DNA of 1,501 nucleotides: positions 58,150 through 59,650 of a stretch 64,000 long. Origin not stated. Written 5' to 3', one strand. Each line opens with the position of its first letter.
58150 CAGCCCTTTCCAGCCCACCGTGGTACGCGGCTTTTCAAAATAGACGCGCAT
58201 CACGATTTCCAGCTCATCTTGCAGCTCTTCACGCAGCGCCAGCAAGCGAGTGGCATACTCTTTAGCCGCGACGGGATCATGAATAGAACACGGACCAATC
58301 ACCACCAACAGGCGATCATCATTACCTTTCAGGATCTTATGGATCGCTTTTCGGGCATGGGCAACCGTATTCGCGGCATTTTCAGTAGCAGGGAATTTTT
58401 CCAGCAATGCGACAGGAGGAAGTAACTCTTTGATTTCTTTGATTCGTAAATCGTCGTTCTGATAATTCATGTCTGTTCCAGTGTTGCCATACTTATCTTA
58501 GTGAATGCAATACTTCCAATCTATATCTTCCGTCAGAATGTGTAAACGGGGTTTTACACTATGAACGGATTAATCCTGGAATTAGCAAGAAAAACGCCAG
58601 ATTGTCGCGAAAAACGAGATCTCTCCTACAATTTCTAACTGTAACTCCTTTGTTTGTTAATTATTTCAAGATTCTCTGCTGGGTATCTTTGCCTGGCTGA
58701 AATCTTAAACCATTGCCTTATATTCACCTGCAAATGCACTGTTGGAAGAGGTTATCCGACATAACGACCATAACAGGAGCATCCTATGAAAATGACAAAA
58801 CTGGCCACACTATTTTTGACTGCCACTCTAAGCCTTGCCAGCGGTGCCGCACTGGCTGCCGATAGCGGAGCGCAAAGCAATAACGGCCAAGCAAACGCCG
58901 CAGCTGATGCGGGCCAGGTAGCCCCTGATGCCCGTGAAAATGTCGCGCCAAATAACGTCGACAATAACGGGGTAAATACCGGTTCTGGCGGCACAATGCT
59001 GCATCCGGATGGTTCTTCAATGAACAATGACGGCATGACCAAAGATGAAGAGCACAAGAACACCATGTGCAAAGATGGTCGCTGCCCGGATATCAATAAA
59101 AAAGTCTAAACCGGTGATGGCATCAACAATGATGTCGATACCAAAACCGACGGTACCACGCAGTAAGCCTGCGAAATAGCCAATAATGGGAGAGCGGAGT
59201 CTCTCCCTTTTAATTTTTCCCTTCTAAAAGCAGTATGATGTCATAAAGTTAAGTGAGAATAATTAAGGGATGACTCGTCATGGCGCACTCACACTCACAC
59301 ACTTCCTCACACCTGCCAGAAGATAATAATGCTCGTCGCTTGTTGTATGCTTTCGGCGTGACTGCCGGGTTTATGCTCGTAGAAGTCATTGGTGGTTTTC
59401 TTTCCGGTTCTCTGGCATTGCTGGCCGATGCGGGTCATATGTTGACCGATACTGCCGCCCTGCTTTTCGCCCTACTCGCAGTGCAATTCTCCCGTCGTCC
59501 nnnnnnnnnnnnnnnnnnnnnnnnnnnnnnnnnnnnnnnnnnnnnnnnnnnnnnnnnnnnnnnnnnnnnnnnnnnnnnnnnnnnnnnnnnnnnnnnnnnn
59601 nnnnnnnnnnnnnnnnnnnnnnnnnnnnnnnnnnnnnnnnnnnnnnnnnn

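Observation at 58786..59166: ybgS appears shortened by an in-frame TAA; 18 further in-frame codons follow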

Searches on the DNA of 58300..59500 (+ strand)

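Call 4: search_dna_similar(query=window:58700-59260:+, collection=ecoli_genomes, mode=near, max_rows=40)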
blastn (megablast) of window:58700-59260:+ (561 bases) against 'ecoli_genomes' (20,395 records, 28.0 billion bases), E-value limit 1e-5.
Records with a match: 5425; places in all: 5431; records where one place covers at least 80% of the query: 5424.
Genomes with a match: 5425 of 5426; with a place that covers at least 80% of the query: 5424. Places per genome that has any: lowest 1, median 1, highest 2. On chromosomes: 5429 places; on plasmids: 2.
Best place of each record, by identity: >=99% 373; 95-99% 5052.
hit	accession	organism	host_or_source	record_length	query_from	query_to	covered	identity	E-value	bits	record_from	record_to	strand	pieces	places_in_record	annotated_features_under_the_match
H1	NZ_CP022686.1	Escherichia coli Nissle 1917 strain Nissle 1917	Homo sapiens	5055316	1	561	100%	99.5%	0e+0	1020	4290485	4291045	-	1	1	ybgS: YbgS-like family protein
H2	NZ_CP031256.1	Escherichia coli strain M16807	Homo sapiens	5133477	1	561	100%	99.5%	0e+0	1020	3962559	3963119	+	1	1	ybgS: YbgS-like family protein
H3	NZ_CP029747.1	Escherichia coli strain 2016C-3878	Homo sapiens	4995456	1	561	100%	99.5%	0e+0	1020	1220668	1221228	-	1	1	ybgS: YbgS-like family protein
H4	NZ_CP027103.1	Escherichia coli strain RM14723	dog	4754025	1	561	100%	99.5%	0e+0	1020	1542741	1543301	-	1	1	ybgS: YbgS-like family protein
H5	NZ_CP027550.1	Escherichia coli strain 2015C-4136CT1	Homo sapiens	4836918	1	561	100%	99.5%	0e+0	1020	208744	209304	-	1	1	ybgS: YbgS-like family protein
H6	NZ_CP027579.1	Escherichia coli strain 2013C-4282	Homo sapiens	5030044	1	561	100%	99.5%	0e+0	1020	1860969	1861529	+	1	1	ybgS: YbgS-like family protein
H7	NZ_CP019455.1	Escherichia coli strain FHI_NMBU_03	Homo sapiens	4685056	1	561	100%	99.5%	0e+0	1020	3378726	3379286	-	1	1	ybgS: YbgS-like family protein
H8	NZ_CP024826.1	Escherichia coli strain CREC-544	Homo sapiens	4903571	1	561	100%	99.5%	0e+0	1020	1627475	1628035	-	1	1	ybgS: YbgS-like family protein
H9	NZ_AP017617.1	Escherichia coli strain MRY15-117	Bos taurus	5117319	1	561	100%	99.5%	0e+0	1020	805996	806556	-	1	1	ybgS: YbgS-like family protein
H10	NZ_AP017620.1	Escherichia coli strain MRY15-131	Bos taurus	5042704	1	561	100%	99.5%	0e+0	1020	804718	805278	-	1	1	ybgS: YbgS-like family protein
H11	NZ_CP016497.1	Escherichia coli strain UPEC 26-1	Homo sapiens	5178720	1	561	100%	99.5%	0e+0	1020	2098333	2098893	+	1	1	ybgS: YbgS-like family protein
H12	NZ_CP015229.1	Escherichia coli strain 06-00048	alfalfa sprout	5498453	1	561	100%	99.5%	0e+0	1020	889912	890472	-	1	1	ybgS: YbgS-like family protein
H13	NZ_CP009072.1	Escherichia coli ATCC 25922 strain ATCC 25922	human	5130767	1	561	100%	99.5%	0e+0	1020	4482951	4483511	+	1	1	ybgS: YbgS-like family protein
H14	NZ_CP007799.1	Escherichia coli Nissle 1917 strain Nissle 1917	soldier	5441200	1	561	100%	99.5%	0e+0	1020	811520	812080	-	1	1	ybgS: YbgS-like family protein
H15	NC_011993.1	Escherichia coli LF82 strain LF82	-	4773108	1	561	100%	99.5%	0e+0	1020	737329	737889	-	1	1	ybgS: YbgS-like family protein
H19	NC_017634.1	Escherichia coli O83:H1 str. NRG 857C strain NRG 857C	-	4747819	1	561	100%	99.5%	0e+0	1020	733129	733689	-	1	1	ybgS: YbgS-like family protein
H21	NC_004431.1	Escherichia coli CFT073 strain CFT073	-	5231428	1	561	100%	99.5%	0e+0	1020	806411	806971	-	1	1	ybgS: YbgS-like family protein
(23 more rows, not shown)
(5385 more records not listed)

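Call 6: get_annotated_region(hit=H21, flank=1500)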
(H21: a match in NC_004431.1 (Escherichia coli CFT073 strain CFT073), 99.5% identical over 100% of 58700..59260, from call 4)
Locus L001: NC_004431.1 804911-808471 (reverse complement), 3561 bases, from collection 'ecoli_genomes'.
description: Escherichia coli CFT073, complete sequence
organism: Escherichia coli CFT073 strain CFT073 (NCBI taxid 199310)
replicon: chromosome; assembly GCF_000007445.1
host: -; source: -; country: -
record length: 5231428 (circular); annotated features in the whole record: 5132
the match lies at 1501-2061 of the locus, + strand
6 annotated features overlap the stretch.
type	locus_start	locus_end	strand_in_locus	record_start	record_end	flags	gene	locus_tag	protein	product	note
CDS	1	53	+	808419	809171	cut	gpmA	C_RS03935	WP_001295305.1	2,3-diphosphoglycerate-dependent phosphoglycerate mutase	-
CDS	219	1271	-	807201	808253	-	aroG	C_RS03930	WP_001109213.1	3-deoxy-7-phosphoheptulonate synthase AroG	-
CDS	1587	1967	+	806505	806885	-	ybgS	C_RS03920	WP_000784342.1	YbgS-like family protein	-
CDS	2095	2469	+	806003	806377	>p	-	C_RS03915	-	cation diffusion facilitator family transporter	incomplete; partial in the middle of a contig; missing N-terminus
CDS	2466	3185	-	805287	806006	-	pnuC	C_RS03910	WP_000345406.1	nicotinamide riboside transporter PnuC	-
CDS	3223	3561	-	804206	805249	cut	nadA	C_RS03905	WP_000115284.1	quinolinate synthase NadA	-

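Call 7: get_annotated_region(hit=H1, flank=1500)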
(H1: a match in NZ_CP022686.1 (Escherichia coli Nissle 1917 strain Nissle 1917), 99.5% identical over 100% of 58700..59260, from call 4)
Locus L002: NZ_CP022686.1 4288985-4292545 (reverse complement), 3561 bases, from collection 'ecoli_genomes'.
description: Escherichia coli Nissle 1917 chromosome, complete genome
organism: Escherichia coli Nissle 1917 strain Nissle 1917 (NCBI taxid 316435)
replicon: chromosome; assembly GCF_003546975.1
host: Homo sapiens; source: stool; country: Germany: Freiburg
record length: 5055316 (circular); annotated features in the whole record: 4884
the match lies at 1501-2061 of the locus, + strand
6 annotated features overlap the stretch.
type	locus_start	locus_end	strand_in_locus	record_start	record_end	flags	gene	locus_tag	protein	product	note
CDS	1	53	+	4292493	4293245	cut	gpmA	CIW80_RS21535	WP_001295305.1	2,3-diphosphoglycerate-dependent phosphoglycerate mutase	-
CDS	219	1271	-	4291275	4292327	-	aroG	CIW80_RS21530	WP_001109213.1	3-deoxy-7-phosphoheptulonate synthase AroG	-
CDS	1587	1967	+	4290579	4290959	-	ybgS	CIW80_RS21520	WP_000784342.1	YbgS-like family protein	-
CDS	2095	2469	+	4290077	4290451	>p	-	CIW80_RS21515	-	cation diffusion facilitator family transporter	incomplete; partial in the middle of a contig; missing N-terminus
CDS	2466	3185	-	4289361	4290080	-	pnuC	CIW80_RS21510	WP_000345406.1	nicotinamide riboside transporter PnuC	-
CDS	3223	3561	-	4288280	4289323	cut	nadA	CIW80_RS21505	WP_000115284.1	quinolinate synthase NadA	-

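Call 10: search_dna_similar(query=window:59079-59135:+, collection=ecoli_genomes, mode=near, max_rows=30)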
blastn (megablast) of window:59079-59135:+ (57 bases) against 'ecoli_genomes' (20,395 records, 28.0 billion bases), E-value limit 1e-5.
Records with a match: 1150; places in all: 1150; records where one place covers at least 80% of the query: 1150.
Genomes with a match: 1150 of 5426; with a place that covers at least 80% of the query: 1150. Places per genome that has any: lowest 1, median 1, highest 1. On chromosomes: 1150 places; on plasmids: 0.
Best place of each record, by identity: 95-99% 1041; 90-95% 109.
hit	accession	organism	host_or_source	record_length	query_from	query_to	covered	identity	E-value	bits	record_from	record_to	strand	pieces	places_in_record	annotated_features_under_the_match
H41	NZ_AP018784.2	Escherichia coli strain SK1144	-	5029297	1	57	100%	98.2%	3e-19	100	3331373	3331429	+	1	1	ybgS: YbgS-like family protein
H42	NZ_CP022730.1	Escherichia coli strain SA186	Homo sapiens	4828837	1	57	100%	98.2%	3e-19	100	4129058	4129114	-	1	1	ybgS: YbgS-like family protein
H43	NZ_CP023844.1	Escherichia coli strain 4/1-1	Homo sapiens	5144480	1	57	100%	98.2%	3e-19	100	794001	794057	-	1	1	ybgS: YbgS-like family protein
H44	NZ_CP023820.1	Escherichia coli strain 7/2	Homo sapiens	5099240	1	57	100%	98.2%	3e-19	100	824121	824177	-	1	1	ybgS: YbgS-like family protein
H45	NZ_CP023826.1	Escherichia coli strain 4/4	Homo sapiens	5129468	1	57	100%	98.2%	3e-19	100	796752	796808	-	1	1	ybgS: YbgS-like family protein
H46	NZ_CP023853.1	Escherichia coli strain 2/0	Homo sapiens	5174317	1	57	100%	98.2%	3e-19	100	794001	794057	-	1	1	ybgS: YbgS-like family protein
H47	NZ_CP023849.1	Escherichia coli strain 4/0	Homo sapiens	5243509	1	57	100%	98.2%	3e-19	100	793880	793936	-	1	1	ybgS: YbgS-like family protein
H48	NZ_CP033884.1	Escherichia coli strain 50579417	Homo sapiens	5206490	1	57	100%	98.2%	3e-19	100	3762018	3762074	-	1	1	ybgS: YbgS-like family protein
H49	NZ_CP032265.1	Escherichia coli strain AR_0089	missing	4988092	1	57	100%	98.2%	3e-19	100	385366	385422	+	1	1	ybgS: YbgS-like family protein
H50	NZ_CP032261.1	Escherichia coli strain AR_0067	missing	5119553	1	57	100%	98.2%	3e-19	100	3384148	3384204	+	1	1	ybgS: YbgS-like family protein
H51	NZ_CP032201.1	Escherichia coli strain AR_0086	missing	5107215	1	57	100%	98.2%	3e-19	100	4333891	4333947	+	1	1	ybgS: YbgS-like family protein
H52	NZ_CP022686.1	Escherichia coli Nissle 1917 strain Nissle 1917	Homo sapiens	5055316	1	57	100%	98.2%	3e-19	100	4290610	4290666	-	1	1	ybgS: YbgS-like family protein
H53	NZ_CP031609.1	Escherichia coli strain N3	Homo sapiens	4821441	1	57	100%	98.2%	3e-19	100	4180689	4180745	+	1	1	ybgS: YbgS-like family protein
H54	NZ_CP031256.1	Escherichia coli strain M16807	Homo sapiens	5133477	1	57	100%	98.2%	3e-19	100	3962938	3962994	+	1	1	ybgS: YbgS-like family protein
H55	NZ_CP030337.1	Escherichia coli strain AR_451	missing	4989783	1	57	100%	98.2%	3e-19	100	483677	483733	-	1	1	ybgS: YbgS-like family protein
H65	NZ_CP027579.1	Escherichia coli strain 2013C-4282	Homo sapiens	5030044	1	57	100%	98.2%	3e-19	100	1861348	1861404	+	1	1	ybgS: YbgS-like family protein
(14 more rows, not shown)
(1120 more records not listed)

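Call 29: search_dna_similar(query=window:58700-59260:+, collection=ecoli_genomes, mode=near, max_rows=60, rows=spread)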
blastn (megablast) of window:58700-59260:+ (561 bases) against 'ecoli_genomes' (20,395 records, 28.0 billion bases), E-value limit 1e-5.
Records with a match: 5425; places in all: 5431; records where one place covers at least 80% of the query: 5424.
Genomes with a match: 5425 of 5426; with a place that covers at least 80% of the query: 5424. Places per genome that has any: lowest 1, median 1, highest 2. On chromosomes: 5429 places; on plasmids: 2.
Best place of each record, by identity: >=99% 373; 95-99% 5052.
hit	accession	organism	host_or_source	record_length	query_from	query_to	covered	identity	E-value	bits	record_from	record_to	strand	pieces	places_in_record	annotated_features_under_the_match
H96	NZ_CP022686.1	Escherichia coli Nissle 1917 strain Nissle 1917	Homo sapiens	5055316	1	561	100%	99.5%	0e+0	1020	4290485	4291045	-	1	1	ybgS: YbgS-like family protein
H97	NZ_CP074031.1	Escherichia coli strain PK12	Pig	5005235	1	561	100%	99.5%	0e+0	1020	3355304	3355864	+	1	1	ybgS: YbgS-like family protein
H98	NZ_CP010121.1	Escherichia coli strain C4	cow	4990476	1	561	100%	99.3%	0e+0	1014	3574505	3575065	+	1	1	ybgS: YbgS-like family protein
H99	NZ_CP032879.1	Escherichia coli strain WCHEC000837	Homo sapiens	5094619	1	561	100%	99.1%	0e+0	1007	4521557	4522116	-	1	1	ybgS: YbgS-like family protein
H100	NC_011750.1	Escherichia coli IAI39 strain IAI39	-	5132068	1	561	100%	98.9%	0e+0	1003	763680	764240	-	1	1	ybgS: YbgS-like family protein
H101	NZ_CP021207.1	Escherichia coli strain strain Z247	Homo sapiens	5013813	1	561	100%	98.8%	0e+0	998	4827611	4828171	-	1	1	ybgS: YbgS-like family protein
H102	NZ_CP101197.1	Escherichia coli strain EC21Z-151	Homo sapiens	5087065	1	561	100%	98.8%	0e+0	998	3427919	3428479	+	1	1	ybgS: YbgS-like family protein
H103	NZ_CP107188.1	Escherichia coli strain R2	human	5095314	1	561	100%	98.8%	0e+0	998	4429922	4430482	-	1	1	ybgS: YbgS-like family protein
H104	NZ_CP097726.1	Escherichia coli strain MS1050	Chicken heart (Gallus gallus)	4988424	1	561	100%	98.8%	0e+0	998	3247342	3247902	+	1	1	ybgS: YbgS-like family protein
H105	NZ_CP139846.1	Escherichia coli strain Nord58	Homo sapiens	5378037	1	561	100%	98.8%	0e+0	998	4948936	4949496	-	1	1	ybgS: YbgS-like family protein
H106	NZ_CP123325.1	Escherichia coli strain AREA_502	Homo sapiens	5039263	1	561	100%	98.8%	0e+0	998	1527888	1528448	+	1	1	ybgS: YbgS-like family protein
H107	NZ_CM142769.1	Escherichia coli strain GPEC403-625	chicken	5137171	1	561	100%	98.8%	0e+0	998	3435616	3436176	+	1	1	ybgS: YbgS-like family protein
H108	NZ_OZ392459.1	Escherichia coli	Homo sapiens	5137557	1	561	100%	98.8%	0e+0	998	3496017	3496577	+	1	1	ybgS: YbgS-like family protein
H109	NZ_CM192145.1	Escherichia coli strain Ec-U18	Homo sapiens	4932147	1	561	100%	98.8%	0e+0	998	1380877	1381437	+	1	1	ybgS: YbgS-like family protein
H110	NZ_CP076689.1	Escherichia coli strain S21EC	Homo sapiens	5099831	1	561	100%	98.6%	0e+0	992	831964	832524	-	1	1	ybgS: YbgS-like family protein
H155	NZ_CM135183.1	Escherichia coli strain Z1324SEC0014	Swine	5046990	1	330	59%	97.6%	5e-158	566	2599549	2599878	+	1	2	protein YbgS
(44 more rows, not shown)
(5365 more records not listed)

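Call 30: get_annotated_region(hit=H99, flank=300)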
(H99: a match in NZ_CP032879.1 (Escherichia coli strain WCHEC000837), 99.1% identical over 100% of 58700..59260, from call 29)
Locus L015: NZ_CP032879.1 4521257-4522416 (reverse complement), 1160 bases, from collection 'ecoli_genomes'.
description: Escherichia coli strain WCHEC000837 chromosome, complete genome
organism: Escherichia coli strain WCHEC000837 (NCBI taxid 562)
replicon: chromosome; assembly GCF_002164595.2
host: Homo sapiens; source: -; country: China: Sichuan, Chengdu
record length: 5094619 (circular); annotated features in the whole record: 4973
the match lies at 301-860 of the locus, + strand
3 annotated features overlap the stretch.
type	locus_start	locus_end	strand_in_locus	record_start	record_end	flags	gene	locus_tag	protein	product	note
CDS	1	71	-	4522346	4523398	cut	aroG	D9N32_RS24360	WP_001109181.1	3-deoxy-7-phosphoheptulonate synthase AroG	-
CDS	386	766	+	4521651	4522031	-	ybgS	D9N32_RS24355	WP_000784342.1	YbgS-like family protein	-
CDS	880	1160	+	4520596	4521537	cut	zitB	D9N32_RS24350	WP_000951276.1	CDF family zinc transporter ZitB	-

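Call 31: get_annotated_region(hit=H155, flank=2500)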
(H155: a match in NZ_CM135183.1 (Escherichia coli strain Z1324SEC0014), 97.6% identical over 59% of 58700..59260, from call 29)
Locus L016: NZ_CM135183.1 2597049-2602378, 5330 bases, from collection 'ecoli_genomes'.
description: Escherichia coli strain Z1324SEC0014 chromosome, whole genome shotgun sequence
organism: Escherichia coli strain Z1324SEC0014 (NCBI taxid 562)
replicon: chromosome; assembly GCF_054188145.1
host: Swine; source: Rectal swab; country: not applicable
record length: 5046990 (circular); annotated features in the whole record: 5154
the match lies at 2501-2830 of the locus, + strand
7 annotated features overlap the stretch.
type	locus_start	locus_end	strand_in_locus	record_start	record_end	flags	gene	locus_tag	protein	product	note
CDS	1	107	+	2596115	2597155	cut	galM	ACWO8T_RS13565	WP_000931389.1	galactose-1-epimerase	-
CDS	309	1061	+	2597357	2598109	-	gpmA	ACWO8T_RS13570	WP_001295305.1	2,3-diphosphoglycerate-dependent phosphoglycerate mutase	-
CDS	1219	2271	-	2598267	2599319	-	aroG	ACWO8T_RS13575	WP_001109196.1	3-deoxy-7-phosphoheptulonate synthase AroG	-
CDS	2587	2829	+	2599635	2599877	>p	-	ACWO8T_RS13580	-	protein YbgS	incomplete; partial in the middle of a contig; missing C-terminus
CDS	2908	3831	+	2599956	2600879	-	-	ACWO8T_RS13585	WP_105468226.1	IS5-like element IS903B family transposase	-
CDS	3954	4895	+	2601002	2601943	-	zitB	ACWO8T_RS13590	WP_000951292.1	CDF family zinc transporter ZitB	-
CDS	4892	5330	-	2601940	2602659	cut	pnuC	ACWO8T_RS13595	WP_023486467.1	nicotinamide riboside transporter PnuC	-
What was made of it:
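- Dispensability: ybgS is interrupted by IS903B in strain Z1324SEC0014 (call 31).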
